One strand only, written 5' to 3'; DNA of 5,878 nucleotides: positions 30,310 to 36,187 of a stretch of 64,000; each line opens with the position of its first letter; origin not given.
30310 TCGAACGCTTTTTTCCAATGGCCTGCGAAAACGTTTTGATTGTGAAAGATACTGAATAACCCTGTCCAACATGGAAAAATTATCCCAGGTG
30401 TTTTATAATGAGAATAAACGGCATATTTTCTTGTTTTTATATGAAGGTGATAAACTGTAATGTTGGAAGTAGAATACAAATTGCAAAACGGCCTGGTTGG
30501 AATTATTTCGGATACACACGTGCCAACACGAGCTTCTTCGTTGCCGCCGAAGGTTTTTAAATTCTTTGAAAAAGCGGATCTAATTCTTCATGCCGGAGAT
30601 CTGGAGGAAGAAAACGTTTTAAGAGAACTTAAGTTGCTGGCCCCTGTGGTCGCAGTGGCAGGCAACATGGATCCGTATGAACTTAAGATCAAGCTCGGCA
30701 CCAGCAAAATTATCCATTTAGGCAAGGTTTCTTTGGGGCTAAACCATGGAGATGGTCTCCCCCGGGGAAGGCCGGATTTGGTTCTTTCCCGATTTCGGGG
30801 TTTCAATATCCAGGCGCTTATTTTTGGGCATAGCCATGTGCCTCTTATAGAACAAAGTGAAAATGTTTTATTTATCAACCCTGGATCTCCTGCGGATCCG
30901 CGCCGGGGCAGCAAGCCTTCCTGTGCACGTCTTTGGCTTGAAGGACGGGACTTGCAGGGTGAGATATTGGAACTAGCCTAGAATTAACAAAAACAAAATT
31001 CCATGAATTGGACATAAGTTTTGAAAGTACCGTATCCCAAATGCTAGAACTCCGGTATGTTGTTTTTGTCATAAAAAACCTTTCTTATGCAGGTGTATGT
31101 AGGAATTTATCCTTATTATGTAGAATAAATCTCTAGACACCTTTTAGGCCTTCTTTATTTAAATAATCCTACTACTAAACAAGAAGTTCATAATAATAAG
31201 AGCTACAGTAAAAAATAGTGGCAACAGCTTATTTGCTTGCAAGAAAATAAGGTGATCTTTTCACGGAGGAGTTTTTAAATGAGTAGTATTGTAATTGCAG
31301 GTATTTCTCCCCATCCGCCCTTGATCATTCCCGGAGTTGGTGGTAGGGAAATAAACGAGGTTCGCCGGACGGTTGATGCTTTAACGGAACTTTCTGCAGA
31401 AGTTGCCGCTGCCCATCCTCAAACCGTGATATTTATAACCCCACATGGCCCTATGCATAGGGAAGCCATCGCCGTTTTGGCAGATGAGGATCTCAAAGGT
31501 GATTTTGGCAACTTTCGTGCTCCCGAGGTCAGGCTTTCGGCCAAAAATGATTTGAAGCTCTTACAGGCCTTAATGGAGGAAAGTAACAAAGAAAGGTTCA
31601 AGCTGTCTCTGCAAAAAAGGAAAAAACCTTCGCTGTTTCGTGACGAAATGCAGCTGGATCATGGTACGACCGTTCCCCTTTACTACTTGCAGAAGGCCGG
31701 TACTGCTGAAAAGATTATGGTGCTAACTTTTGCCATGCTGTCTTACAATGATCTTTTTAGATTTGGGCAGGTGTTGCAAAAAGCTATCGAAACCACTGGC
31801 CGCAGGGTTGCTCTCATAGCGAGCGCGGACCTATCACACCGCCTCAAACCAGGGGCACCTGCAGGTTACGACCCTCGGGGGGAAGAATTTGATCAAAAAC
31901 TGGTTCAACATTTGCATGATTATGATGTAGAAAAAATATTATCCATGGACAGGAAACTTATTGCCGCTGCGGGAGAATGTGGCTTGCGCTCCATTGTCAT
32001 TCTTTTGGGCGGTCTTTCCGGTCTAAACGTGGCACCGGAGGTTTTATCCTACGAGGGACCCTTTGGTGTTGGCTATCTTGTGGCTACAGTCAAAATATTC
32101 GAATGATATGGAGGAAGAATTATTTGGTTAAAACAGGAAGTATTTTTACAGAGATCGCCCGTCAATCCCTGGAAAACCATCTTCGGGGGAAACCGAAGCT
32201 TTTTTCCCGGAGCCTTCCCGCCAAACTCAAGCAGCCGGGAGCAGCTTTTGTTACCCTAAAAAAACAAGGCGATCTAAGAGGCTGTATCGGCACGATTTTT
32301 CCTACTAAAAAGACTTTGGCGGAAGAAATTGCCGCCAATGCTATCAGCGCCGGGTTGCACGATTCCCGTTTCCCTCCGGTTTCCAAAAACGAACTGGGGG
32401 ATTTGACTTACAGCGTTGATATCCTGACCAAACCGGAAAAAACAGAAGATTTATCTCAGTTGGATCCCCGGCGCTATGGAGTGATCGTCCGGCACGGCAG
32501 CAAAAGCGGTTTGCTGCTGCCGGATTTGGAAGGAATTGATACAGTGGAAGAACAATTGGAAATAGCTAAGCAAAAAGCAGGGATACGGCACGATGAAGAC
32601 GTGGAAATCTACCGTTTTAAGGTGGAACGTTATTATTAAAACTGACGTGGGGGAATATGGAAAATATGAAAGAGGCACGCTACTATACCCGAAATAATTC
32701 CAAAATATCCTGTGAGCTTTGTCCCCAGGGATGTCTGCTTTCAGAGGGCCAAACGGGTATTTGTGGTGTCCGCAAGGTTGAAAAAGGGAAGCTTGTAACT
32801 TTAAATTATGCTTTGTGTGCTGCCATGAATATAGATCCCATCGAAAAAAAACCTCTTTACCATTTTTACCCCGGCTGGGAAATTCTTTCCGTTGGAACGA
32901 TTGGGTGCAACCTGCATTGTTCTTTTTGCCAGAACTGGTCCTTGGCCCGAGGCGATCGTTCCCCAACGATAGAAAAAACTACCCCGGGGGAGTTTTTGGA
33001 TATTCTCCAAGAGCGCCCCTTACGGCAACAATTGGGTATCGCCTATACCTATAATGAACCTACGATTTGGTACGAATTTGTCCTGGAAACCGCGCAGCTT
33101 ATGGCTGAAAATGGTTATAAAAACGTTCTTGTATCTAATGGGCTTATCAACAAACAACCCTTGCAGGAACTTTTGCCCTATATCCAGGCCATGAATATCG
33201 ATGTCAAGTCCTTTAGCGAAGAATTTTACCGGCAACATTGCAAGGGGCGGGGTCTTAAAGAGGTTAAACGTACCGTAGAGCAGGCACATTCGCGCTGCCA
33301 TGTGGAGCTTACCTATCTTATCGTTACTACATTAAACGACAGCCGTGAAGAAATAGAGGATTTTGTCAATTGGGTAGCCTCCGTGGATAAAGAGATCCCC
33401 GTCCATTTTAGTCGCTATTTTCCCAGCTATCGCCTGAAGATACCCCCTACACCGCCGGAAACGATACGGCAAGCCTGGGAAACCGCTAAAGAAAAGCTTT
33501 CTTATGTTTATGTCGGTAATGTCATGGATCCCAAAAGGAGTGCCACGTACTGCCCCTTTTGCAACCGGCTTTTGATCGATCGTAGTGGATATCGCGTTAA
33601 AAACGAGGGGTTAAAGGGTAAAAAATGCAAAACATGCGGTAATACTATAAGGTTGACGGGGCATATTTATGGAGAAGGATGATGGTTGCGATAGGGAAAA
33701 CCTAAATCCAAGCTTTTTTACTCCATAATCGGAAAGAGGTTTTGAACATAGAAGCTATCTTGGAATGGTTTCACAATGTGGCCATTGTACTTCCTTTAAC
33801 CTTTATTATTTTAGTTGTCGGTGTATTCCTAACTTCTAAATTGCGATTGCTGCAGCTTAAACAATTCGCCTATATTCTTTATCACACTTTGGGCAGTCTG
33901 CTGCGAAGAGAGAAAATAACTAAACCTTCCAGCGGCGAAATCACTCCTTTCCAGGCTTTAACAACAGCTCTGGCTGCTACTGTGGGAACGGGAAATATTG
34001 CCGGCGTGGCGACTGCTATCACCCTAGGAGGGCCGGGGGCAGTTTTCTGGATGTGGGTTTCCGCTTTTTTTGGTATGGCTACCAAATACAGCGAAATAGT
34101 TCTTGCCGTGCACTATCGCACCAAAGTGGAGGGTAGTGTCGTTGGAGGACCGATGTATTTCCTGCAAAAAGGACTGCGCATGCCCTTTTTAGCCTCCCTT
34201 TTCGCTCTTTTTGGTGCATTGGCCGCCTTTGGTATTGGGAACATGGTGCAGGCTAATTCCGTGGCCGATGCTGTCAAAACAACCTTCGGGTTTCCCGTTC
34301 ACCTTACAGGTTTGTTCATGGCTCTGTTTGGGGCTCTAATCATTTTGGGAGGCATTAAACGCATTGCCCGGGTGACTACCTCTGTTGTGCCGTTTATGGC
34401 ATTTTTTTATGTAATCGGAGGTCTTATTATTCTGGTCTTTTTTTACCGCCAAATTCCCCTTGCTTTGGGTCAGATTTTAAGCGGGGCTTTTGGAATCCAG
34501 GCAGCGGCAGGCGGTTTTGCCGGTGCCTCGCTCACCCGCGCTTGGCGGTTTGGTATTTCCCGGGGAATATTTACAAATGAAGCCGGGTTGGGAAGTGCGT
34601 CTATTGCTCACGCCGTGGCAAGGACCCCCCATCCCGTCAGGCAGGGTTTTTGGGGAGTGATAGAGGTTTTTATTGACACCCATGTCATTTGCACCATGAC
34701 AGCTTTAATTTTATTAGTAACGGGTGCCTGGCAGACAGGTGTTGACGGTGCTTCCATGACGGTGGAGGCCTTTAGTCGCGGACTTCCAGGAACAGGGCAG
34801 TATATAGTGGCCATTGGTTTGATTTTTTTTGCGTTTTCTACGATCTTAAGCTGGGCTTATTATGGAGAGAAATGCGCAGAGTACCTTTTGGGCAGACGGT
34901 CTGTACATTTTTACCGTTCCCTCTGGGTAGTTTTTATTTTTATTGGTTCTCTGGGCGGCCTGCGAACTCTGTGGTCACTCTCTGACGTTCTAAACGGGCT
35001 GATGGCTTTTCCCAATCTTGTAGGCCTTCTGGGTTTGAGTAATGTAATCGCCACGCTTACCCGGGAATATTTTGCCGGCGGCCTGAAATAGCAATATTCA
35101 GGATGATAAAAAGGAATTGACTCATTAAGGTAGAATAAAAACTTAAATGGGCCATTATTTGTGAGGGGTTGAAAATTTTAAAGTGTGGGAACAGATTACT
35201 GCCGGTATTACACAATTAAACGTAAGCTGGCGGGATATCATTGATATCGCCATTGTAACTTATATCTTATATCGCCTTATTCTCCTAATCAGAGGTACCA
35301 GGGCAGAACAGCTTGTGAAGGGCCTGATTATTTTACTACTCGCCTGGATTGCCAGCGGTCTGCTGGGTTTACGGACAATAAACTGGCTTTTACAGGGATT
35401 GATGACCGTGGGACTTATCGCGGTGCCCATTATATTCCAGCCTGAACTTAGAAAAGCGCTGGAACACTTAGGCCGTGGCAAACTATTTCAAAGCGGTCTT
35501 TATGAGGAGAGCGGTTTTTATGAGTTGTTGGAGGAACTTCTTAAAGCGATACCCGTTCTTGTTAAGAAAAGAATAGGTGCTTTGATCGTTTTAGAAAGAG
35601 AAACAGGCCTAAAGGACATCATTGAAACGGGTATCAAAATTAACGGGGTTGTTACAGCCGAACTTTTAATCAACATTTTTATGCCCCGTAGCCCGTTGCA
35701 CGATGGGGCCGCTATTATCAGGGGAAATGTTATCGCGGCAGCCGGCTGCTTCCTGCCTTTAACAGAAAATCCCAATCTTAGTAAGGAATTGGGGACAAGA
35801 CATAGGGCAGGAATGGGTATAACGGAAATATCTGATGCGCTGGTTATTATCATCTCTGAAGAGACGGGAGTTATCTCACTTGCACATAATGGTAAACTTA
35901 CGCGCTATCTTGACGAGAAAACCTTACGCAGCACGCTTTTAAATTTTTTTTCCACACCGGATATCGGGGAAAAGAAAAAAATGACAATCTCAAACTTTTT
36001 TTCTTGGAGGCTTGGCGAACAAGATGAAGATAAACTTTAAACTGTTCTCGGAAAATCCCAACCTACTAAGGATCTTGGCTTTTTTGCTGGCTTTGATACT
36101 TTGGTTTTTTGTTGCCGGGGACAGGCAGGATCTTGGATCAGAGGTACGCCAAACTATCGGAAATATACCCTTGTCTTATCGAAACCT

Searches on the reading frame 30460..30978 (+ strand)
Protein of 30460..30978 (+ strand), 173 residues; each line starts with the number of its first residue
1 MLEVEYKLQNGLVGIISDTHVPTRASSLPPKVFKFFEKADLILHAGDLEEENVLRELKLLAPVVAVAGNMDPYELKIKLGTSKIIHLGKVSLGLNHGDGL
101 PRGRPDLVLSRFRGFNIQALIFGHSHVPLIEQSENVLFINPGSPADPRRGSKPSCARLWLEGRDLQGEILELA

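Call 34: search_protein_families(library=ncbifam, proteins=[window:30460-30978:+], max_evalue=1e-20)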
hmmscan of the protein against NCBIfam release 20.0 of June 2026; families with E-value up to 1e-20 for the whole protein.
window:30460-30978:+ (173 aa): 1 family
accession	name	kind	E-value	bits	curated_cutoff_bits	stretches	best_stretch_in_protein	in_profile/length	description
TIGR00040.1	yfcE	subfamily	1.4e-32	113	56.25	1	12-164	2-154/158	YfcE family phosphodiesterase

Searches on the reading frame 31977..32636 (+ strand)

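Call 34: search_protein_families(library=ncbifam, proteins=[window:31977-32636:+], max_evalue=1e-20)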
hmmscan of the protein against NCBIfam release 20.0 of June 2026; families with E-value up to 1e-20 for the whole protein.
window:31977-32636:+ (220 aa): 3 families
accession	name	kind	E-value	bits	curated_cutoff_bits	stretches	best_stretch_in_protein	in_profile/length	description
TIGR04335.1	AmmeMemoSam_A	hypoth_equivalog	3.2e-42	143.9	99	1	57-219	3-175/175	AmmeMemoRadiSam system protein A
TIGR00296.1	TIGR00296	hypoth_equivalog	4e-30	105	91.05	1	53-217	8-186/200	TIGR00296 family protein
NF002000.0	PRK00801.1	equivalog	4.7e-28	97.7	273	1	53-216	8-181/201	hypothetical protein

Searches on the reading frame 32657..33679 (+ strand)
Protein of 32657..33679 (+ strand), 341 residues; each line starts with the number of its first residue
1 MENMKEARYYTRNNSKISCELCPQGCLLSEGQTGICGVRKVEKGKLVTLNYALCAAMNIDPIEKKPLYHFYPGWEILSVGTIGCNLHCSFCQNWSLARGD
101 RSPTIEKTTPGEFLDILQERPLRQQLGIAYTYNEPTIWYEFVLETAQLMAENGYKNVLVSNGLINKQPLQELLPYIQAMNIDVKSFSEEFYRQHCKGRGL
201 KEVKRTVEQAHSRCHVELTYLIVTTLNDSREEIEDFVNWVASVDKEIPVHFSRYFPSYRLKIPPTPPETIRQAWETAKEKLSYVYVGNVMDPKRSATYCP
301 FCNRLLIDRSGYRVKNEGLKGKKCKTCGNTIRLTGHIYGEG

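Call 34: search_protein_families(library=ncbifam, proteins=[window:32657-33679:+], max_evalue=1e-20)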
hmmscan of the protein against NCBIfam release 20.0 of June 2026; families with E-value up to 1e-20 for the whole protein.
window:32657-33679:+ (341 aa): 1 family
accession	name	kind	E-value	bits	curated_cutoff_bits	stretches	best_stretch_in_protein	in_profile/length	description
TIGR04337.1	AmmeMemoSam_rS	hypoth_equivalog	1.5e-89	300.3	220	1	9-331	3-329/349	AmmeMemoRadiSam system radical SAM enzyme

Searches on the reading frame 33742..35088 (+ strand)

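Call 34: search_protein_families(library=ncbifam, proteins=[window:33742-35088:+], max_evalue=1e-20)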
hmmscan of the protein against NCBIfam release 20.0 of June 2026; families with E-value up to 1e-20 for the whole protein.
window:33742-35088:+ (449 aa): 1 family
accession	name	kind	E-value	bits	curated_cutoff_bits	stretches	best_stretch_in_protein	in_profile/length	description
TIGR00835.1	agcS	subfamily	7.4e-151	502.8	272.65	1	19-443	4-424/424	amino acid carrier protein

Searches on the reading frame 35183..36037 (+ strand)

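Call 34: search_protein_families(library=ncbifam, proteins=[window:35183-36037:+], max_evalue=1e-20)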
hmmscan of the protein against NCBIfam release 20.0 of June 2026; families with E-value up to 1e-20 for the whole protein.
window:35183-36037:+ (285 aa): 3 families
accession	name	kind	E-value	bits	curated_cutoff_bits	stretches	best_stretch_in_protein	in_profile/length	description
TIGR00159.1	TIGR00159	equivalog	2.6e-76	256.3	188.8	1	14-252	9-246/254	diadenylate cyclase CdaA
NF038328.1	c-di-AMP_CdaS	exception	1.8e-42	145.1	225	1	112-239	60-187/191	sporulation-specific diadenylate cyclase CdaS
NF038327.1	c-di-AMP_CdaM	exception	7.4e-36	123.5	225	1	100-243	34-178/196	diadenylate cyclase CdaM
